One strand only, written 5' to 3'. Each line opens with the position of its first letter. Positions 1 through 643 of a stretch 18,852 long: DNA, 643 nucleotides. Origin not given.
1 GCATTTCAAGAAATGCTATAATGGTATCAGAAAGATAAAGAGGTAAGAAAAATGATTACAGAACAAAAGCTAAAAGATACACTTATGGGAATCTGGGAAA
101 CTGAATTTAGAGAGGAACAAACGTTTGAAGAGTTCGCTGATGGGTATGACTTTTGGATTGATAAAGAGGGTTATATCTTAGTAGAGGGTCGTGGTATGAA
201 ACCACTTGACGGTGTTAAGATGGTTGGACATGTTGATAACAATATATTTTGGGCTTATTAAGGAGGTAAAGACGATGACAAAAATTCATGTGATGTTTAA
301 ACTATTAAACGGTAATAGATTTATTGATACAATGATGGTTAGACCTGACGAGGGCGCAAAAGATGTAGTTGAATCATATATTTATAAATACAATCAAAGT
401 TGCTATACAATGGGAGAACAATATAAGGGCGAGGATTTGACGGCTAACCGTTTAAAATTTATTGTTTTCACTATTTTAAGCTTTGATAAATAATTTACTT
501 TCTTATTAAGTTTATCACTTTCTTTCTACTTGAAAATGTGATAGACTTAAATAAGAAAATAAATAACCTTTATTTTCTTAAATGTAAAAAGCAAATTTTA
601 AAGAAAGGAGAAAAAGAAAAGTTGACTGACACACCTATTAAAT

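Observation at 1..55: The ITR carries a full expression cassette (extended -10, SD, ATG) with no room for a -35, plus a terminal 16-nt palindrome and no terminal base reiteration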

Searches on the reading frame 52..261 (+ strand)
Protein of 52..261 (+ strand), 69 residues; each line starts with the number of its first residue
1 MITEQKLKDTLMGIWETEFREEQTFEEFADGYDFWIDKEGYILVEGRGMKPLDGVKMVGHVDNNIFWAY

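Call 12: find_encoding_contigs(protein=window:52-261:+, flank=10000, max_places=10)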
Protein window:52-261:+ (69 aa): 4 contigs read that carry it; 1 place shown.
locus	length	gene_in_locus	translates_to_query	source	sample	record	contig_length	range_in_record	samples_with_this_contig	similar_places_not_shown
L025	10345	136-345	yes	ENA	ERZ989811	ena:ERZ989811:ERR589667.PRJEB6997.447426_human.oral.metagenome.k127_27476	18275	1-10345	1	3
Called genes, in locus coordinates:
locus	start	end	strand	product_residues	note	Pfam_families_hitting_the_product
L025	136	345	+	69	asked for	-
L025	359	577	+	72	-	-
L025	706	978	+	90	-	-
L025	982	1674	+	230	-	PF26850:Phage_Cp-1_Terminal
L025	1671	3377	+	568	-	PF03175:DNA_pol_B_2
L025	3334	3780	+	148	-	-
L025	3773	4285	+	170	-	-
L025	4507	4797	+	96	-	-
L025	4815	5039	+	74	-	-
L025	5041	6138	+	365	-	PF25622:Phi29_MCP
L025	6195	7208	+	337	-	PF05352:Phage_connector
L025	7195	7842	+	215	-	-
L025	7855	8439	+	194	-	-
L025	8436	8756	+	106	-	-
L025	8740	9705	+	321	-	-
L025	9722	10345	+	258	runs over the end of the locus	PF04513:Baculo_PEP_C (weak)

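Call 45: search_protein_families(library=phrogs, proteins=[window:52-261:+], max_evalue=0.01)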
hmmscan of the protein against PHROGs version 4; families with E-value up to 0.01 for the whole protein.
window:52-261:+ (69 aa): 0 families

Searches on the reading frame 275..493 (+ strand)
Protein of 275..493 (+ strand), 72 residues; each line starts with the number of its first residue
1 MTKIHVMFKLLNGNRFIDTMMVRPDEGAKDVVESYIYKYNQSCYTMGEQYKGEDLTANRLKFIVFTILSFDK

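Call 45: search_protein_families(library=phrogs, proteins=[window:275-493:+], max_evalue=0.01)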
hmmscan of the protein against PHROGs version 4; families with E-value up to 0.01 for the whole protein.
window:275-493:+ (72 aa): 1 family
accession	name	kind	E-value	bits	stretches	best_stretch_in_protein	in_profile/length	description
phrog_24156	-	unknown function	1.2e-06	29.7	1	48-72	72-96/96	-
